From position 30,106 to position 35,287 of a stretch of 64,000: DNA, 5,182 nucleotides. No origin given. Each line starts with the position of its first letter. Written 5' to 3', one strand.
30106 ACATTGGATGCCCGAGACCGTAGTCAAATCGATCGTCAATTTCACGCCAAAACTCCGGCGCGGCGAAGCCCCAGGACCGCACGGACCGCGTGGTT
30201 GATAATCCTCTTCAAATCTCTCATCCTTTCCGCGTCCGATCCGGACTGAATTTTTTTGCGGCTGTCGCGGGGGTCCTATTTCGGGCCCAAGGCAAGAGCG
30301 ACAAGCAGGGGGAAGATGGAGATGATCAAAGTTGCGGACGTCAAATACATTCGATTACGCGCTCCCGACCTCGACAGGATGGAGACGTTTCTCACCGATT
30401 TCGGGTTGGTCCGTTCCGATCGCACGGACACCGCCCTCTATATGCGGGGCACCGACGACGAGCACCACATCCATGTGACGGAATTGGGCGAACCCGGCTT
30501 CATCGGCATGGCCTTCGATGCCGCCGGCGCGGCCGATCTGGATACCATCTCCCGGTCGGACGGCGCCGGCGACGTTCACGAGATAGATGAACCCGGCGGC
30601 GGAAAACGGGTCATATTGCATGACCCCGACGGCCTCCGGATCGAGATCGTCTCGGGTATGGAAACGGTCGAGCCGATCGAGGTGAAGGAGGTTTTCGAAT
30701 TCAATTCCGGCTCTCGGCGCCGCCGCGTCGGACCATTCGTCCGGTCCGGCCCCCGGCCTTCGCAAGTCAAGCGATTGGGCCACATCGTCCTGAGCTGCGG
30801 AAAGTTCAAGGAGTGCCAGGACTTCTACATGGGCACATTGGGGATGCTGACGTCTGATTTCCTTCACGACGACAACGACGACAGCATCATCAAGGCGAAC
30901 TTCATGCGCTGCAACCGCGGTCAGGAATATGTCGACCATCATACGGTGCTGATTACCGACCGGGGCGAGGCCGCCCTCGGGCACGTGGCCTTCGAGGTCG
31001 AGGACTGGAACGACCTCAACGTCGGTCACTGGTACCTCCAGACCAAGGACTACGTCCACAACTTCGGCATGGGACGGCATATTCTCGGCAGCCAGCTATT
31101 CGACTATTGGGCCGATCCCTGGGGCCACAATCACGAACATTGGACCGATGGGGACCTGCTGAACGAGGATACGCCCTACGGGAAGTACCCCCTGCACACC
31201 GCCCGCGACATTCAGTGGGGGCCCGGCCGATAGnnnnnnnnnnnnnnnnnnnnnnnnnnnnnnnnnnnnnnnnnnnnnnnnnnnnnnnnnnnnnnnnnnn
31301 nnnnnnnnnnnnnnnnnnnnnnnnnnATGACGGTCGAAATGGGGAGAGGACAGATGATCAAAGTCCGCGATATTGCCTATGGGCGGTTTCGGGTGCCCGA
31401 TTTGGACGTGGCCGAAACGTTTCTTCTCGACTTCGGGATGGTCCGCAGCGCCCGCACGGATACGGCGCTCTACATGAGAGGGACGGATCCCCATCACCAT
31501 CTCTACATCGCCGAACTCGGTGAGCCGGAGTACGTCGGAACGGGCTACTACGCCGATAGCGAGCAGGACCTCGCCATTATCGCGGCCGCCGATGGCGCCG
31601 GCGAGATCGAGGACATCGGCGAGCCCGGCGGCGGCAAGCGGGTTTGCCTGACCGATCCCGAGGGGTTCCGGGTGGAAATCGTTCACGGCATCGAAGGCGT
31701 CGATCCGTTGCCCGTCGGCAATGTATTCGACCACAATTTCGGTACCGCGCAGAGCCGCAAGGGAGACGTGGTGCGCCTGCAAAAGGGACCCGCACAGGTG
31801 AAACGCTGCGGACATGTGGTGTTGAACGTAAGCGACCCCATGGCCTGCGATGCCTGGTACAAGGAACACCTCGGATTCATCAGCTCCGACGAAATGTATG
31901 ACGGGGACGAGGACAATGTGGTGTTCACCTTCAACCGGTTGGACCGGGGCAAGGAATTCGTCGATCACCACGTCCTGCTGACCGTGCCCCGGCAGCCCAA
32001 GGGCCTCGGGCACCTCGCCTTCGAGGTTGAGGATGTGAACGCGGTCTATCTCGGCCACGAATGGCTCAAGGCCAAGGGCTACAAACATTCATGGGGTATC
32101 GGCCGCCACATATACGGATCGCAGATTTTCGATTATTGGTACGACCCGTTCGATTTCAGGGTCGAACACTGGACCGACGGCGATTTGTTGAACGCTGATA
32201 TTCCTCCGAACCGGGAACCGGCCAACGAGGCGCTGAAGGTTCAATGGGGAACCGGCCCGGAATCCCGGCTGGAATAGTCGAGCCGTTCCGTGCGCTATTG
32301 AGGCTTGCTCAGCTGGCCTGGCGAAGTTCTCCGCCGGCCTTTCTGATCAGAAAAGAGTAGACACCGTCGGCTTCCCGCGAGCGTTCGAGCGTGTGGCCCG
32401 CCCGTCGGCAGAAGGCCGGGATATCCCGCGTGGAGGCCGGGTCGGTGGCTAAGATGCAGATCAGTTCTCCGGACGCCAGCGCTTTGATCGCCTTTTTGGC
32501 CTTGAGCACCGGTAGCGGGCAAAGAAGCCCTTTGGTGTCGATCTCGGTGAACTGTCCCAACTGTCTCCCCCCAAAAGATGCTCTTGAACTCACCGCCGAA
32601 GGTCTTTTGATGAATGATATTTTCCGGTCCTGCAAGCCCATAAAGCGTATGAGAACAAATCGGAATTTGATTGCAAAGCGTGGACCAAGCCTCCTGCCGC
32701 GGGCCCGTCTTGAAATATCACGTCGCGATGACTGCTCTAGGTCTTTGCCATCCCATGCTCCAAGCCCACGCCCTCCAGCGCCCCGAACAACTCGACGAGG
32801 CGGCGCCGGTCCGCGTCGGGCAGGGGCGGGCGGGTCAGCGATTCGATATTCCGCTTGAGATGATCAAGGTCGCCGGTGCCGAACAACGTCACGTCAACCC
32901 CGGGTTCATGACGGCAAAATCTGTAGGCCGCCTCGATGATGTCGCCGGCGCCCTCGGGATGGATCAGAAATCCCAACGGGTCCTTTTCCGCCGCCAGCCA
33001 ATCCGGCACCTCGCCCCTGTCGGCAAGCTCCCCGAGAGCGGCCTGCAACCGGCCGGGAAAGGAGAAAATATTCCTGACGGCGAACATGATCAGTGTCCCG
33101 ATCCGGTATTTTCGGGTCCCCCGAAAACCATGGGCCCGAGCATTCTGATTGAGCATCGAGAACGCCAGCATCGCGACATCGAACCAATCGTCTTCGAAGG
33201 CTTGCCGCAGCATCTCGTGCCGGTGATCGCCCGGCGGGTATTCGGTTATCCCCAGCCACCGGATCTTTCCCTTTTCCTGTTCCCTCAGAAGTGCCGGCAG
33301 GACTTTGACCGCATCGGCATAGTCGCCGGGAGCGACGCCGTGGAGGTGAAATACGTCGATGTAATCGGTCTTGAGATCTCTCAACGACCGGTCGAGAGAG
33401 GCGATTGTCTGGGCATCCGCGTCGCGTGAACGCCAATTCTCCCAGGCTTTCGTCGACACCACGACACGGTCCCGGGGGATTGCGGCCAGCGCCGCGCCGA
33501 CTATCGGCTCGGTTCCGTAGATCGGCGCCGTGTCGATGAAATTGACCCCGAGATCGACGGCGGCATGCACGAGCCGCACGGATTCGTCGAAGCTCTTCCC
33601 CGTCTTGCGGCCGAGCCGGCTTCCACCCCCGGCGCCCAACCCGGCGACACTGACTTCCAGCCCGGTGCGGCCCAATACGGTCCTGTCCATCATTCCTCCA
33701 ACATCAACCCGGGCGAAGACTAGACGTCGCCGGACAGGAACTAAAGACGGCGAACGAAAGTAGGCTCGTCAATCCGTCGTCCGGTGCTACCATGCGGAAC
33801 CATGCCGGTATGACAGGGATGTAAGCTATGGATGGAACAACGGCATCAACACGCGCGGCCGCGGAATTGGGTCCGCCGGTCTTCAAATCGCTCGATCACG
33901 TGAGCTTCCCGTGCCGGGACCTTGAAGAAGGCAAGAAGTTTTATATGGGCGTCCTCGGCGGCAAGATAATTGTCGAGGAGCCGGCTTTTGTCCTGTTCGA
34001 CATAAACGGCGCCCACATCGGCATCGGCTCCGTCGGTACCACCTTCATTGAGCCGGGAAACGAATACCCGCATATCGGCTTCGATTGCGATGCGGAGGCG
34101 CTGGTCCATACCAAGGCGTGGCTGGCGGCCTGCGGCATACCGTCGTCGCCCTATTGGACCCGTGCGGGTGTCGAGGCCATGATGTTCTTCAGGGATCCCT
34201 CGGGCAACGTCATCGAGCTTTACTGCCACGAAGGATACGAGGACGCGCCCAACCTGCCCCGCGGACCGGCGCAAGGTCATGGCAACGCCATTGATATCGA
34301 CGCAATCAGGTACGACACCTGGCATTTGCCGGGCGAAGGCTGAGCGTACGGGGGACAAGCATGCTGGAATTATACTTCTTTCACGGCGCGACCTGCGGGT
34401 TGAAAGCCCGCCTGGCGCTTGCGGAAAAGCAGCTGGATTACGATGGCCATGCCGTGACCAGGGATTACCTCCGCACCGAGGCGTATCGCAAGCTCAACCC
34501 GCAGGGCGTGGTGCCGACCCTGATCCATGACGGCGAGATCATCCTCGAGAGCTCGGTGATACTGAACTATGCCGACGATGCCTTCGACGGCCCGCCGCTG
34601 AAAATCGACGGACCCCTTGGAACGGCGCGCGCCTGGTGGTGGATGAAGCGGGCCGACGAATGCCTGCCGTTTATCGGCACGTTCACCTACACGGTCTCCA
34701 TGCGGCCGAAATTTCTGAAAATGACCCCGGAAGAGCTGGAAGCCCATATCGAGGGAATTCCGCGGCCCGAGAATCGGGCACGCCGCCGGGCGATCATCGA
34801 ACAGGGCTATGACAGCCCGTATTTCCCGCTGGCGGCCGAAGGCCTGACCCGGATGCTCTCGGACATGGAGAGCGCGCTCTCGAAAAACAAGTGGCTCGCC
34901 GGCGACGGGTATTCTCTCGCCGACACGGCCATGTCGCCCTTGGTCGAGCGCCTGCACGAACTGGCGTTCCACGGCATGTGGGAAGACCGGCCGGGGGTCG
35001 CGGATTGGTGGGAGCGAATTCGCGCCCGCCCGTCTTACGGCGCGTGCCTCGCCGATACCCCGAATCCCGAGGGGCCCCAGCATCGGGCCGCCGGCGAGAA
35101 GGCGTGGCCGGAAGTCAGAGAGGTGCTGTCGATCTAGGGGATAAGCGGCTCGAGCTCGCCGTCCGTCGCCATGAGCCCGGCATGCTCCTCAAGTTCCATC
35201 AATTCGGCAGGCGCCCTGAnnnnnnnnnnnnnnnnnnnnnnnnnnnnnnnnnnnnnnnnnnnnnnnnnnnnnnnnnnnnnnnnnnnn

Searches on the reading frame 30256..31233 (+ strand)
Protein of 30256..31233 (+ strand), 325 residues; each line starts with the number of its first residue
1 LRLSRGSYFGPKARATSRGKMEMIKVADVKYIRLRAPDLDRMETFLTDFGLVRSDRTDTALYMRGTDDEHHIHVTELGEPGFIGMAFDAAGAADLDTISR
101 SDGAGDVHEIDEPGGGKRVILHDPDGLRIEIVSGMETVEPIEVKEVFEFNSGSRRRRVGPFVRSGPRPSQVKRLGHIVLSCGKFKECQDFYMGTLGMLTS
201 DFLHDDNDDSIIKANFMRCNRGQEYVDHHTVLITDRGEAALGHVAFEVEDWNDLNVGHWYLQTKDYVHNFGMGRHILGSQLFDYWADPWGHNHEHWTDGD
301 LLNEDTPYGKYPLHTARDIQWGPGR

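Call 57: search_protein_families(library=pfam, proteins=[window:30256-31233:+], max_evalue=0.00001)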
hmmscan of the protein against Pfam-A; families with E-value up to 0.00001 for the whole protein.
window:30256-31233:+ (325 aa): 1 family
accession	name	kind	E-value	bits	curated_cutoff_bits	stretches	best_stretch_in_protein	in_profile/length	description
PF00903.31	Glyoxalase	-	2.8e-08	34.6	20.6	0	173-292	1-118/121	Glyoxalase/Bleomycin resistance protein/Dioxygenase superfamily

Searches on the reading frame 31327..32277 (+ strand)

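Call 57: search_protein_families(library=pfam, proteins=[window:31327-32277:+], max_evalue=0.00001)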
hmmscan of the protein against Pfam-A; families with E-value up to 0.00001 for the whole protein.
window:31327-32277:+ (316 aa): 1 family
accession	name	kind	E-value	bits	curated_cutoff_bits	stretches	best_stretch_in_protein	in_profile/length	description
PF00903.31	Glyoxalase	-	4e-15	56.7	20.6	1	162-280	3-120/121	Glyoxalase/Bleomycin resistance protein/Dioxygenase superfamily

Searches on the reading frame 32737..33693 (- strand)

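Call 57: search_protein_families(library=pfam, proteins=[window:32737-33693:-], max_evalue=0.00001)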
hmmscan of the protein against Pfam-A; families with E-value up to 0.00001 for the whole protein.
window:32737-33693:- (318 aa): 1 family
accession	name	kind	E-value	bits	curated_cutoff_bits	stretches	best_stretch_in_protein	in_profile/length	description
PF00248.27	Aldo_ket_red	-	4.7e-31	108.4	24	1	23-301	5-288/291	Aldo/keto reductase family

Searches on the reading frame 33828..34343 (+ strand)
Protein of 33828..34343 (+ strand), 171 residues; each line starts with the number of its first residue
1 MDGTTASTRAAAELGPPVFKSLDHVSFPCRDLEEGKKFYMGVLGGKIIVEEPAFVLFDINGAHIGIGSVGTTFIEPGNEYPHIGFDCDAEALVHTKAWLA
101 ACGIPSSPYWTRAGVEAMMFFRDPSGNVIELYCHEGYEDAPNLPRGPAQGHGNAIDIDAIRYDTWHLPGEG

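Call 56: search_protein_families(library=pfam, proteins=[window:33828-34343:+], max_evalue=0.00001)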
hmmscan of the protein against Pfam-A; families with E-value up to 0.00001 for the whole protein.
window:33828-34343:+ (171 aa): 1 family
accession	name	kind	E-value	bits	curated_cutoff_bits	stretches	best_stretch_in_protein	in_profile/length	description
PF00903.31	Glyoxalase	-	4.8e-11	43.5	20.6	1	22-131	2-121/121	Glyoxalase/Bleomycin resistance protein/Dioxygenase superfamily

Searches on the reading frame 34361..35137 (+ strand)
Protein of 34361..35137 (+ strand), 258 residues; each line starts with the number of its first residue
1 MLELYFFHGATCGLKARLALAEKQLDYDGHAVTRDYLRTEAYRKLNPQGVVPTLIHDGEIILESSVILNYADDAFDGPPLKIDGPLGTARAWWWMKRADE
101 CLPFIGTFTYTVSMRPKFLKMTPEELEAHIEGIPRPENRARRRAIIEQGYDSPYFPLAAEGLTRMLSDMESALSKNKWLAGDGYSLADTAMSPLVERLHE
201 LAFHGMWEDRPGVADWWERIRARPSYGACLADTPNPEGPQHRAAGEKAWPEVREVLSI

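Call 56: search_protein_families(library=pfam, proteins=[window:34361-35137:+], max_evalue=0.00001)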
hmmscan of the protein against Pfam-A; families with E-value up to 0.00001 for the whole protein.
window:34361-35137:+ (258 aa): 6 families
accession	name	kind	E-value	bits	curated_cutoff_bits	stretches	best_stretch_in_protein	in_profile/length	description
PF13417.12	GST_N_3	-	1.2e-13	51.6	22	1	4-79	1-75/75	Glutathione S-transferase, N-terminal domain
PF13409.12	GST_N_2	-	3.7e-13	50.3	25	1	12-73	4-69/70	Glutathione S-transferase, N-terminal domain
PF00043.30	GST_C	-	9.1e-11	42.3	20.7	1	151-224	20-93/93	Glutathione S-transferase, C-terminal domain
PF02798.26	GST_N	-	2e-09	38.1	20.9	1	5-72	6-75/76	Glutathione S-transferase, N-terminal domain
PF13410.11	GST_C_2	-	1.2e-06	28.9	24.9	1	158-218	7-68/69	Glutathione S-transferase, C-terminal domain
PF14497.11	GST_C_3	-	2.5e-06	28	21.6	1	160-225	29-96/104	Glutathione S-transferase, C-terminal domain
